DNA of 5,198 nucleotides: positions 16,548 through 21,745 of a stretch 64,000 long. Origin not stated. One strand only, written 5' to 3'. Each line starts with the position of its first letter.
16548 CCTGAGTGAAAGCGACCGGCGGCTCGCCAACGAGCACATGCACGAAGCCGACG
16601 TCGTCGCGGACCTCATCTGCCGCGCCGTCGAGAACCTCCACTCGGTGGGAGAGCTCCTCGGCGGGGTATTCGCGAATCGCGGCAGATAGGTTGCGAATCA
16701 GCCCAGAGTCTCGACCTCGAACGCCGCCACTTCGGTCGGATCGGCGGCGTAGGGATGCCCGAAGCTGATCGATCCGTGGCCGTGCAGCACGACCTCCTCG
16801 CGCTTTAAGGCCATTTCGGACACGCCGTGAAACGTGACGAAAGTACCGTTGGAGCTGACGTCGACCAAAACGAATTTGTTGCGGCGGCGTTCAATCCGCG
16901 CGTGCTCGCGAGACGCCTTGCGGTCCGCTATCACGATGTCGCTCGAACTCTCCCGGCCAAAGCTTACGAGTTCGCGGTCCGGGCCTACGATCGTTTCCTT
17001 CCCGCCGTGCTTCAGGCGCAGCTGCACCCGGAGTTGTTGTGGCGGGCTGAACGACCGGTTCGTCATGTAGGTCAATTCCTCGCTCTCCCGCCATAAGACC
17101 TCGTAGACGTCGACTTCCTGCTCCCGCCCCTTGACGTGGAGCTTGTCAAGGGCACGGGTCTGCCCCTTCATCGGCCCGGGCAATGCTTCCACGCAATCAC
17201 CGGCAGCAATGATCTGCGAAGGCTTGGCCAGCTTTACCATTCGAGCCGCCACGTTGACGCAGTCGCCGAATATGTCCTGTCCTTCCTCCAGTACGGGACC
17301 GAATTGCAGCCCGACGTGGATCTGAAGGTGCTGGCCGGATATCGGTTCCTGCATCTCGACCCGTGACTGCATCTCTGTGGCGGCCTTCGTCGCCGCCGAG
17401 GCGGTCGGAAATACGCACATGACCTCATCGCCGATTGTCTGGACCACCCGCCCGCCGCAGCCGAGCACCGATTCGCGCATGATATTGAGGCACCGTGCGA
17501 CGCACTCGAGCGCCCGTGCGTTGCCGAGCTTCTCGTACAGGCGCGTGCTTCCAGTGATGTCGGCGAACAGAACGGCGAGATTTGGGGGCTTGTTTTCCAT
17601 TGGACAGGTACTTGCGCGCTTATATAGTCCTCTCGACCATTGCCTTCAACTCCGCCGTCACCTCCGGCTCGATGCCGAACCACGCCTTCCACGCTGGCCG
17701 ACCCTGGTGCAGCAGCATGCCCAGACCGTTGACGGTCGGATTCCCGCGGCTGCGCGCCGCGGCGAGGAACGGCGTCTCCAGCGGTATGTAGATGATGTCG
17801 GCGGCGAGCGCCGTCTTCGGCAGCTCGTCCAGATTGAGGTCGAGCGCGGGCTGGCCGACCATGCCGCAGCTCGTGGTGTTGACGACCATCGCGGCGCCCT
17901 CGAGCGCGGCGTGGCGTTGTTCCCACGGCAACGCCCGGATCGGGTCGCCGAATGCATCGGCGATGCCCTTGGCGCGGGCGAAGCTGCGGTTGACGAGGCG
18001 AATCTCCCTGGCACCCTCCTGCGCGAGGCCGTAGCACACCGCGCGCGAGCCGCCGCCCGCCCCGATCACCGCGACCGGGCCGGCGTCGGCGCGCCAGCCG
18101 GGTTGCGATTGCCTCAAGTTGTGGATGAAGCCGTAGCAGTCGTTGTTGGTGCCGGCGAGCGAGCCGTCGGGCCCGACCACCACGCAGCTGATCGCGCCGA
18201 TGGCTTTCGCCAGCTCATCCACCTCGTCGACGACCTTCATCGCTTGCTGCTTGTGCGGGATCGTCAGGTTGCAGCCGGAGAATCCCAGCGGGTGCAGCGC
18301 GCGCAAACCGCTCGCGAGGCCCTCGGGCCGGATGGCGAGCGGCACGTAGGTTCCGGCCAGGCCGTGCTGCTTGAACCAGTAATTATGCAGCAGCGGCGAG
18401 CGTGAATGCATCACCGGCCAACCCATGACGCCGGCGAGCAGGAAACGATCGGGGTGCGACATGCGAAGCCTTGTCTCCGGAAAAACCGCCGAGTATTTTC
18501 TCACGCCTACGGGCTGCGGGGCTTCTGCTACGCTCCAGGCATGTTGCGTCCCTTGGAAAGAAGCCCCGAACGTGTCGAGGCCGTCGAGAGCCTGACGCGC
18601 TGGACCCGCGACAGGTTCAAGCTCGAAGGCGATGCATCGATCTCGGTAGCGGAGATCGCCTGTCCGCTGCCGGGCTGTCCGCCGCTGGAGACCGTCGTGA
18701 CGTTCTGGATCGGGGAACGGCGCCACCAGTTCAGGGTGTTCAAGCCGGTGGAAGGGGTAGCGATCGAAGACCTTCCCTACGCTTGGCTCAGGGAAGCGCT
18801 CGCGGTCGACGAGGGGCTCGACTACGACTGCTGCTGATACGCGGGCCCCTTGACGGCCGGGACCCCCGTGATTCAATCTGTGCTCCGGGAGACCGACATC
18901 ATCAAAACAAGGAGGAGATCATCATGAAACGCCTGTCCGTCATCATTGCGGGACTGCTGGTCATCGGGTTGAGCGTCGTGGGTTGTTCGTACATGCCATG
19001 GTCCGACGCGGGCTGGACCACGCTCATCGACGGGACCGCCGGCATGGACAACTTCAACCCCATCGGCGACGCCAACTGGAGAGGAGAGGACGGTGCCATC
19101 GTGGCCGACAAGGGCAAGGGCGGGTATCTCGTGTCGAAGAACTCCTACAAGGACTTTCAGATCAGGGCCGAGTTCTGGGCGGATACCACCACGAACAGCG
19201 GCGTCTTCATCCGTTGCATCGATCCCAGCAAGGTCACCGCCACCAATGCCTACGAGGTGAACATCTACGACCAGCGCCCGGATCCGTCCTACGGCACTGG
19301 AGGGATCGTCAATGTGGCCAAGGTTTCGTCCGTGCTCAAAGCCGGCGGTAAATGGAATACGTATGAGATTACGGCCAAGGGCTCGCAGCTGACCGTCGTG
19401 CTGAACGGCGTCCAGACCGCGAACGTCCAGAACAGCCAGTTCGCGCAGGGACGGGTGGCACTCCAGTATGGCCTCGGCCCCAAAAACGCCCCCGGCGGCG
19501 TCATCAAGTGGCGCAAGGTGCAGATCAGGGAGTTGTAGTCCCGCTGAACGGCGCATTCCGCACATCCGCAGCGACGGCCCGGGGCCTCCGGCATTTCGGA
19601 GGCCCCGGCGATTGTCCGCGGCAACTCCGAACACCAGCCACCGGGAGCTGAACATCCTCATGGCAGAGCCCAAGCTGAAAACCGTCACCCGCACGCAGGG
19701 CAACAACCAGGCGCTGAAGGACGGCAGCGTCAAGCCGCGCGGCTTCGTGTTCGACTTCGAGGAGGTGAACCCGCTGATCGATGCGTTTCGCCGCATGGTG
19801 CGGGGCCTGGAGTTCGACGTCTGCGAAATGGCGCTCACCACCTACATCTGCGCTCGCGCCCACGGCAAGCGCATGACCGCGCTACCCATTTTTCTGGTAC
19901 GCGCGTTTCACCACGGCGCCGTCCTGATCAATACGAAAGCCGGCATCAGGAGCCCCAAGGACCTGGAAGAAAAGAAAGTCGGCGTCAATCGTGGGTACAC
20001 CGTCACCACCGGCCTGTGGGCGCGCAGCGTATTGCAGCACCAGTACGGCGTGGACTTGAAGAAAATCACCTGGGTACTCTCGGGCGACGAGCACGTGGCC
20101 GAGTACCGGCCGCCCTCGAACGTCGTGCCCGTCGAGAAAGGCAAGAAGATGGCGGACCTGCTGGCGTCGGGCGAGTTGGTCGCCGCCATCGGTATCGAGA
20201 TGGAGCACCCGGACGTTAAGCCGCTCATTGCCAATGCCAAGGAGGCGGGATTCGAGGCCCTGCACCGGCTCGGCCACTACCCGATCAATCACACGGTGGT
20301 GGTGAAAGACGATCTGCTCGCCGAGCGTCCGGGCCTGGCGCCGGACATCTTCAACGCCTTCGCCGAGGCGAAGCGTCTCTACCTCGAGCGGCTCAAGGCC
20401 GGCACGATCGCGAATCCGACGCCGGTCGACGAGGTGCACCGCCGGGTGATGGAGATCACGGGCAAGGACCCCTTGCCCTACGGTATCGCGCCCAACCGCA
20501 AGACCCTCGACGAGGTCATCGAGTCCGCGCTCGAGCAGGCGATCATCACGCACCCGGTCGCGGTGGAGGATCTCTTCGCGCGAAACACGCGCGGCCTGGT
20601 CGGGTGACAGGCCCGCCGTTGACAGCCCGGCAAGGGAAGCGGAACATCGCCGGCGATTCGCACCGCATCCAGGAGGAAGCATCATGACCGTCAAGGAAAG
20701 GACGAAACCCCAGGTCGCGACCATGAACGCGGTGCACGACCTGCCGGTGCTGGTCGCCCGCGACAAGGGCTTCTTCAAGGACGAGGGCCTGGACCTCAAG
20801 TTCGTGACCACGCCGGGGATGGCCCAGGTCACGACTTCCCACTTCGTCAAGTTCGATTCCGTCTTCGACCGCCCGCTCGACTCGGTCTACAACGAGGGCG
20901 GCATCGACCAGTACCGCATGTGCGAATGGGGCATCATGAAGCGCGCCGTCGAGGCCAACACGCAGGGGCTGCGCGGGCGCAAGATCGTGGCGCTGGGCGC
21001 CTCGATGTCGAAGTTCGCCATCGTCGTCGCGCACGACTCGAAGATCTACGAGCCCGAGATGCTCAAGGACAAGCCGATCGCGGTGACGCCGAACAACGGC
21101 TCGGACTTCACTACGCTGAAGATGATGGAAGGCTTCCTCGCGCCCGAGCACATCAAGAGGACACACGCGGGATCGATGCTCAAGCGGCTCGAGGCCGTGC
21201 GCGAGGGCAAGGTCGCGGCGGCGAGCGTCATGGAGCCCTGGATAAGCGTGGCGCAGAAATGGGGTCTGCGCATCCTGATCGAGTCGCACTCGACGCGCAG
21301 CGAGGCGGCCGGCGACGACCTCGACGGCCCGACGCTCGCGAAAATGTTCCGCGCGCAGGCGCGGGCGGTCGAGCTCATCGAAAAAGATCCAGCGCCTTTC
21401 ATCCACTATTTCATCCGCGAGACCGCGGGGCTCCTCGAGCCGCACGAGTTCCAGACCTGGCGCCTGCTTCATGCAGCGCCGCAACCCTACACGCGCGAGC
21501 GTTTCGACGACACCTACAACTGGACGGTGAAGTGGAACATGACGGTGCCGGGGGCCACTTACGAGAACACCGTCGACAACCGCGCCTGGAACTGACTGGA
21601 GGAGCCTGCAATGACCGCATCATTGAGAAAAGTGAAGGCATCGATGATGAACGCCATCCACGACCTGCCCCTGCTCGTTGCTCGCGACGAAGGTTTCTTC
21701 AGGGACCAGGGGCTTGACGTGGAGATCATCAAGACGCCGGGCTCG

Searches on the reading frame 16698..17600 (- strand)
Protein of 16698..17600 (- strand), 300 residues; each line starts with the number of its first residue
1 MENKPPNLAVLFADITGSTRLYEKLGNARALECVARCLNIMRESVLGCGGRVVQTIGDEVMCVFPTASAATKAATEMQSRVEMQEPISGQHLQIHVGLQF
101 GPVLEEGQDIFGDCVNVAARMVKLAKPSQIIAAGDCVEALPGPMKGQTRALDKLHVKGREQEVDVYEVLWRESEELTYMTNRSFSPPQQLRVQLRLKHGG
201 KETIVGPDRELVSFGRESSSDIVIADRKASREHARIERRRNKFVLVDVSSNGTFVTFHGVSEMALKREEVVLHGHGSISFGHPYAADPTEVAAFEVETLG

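Call 50: search_protein_families(library=pfam, max_evalue=0.00001, proteins=[window:16698-17600:-])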
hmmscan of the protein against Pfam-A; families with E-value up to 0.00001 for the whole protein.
window:16698-17600:- (300 aa): 3 families
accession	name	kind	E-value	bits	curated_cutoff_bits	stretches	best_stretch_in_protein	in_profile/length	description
PF00211.25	Guanylate_cyc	-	1.8e-16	60.7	21.9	1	7-162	8-176/183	Adenylate and Guanylate cyclase catalytic domain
PF00498.31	FHA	-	5.6e-14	52.8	20.7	1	212-269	1-55/67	FHA domain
PF16697.10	Yop-YscD_cpl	-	9.2e-08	32.7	33.2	1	198-277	7-87/94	Inner membrane component of T3SS, cytoplasmic domain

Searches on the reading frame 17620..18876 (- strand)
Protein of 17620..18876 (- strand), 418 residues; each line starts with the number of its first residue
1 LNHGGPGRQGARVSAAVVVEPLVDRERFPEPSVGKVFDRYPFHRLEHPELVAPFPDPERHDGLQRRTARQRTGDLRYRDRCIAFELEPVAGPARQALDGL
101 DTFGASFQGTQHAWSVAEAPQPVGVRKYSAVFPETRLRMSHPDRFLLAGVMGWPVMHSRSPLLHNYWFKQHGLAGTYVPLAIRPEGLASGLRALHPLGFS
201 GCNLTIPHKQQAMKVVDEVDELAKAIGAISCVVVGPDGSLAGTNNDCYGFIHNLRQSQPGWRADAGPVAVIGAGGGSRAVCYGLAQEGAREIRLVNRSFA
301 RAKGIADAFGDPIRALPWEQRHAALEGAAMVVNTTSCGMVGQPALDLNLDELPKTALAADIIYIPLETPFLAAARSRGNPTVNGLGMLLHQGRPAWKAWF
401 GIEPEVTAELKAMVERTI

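Call 50: search_protein_families(library=pfam, max_evalue=0.00001, proteins=[window:17620-18876:-])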
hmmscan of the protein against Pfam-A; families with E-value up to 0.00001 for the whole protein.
window:17620-18876:- (418 aa): 3 families
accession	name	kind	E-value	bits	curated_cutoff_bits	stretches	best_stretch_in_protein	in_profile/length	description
PF08501.16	Shikimate_dh_N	-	4.6e-25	88.1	27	1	150-232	1-83/83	Shikimate dehydrogenase substrate binding domain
PF01488.26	Shikimate_DH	-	1.5e-07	32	24.3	1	268-336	15-84/138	Shikimate / quinate 5-dehydrogenase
PF18317.6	SDH_C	-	5.2e-06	26.5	25.8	1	384-407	1-24/31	Shikimate 5'-dehydrogenase C-terminal domain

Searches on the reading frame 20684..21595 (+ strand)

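Call 50: search_protein_families(library=pfam, max_evalue=0.00001, proteins=[window:20684-21595:+])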
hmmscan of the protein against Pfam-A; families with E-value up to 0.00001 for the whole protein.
window:20684-21595:+ (303 aa): 1 family
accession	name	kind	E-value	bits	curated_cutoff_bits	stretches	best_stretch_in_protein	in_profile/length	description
PF09084.16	NMT1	-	2.1e-07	31.5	20.5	0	20-50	5-35/216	NMT1/THI5 like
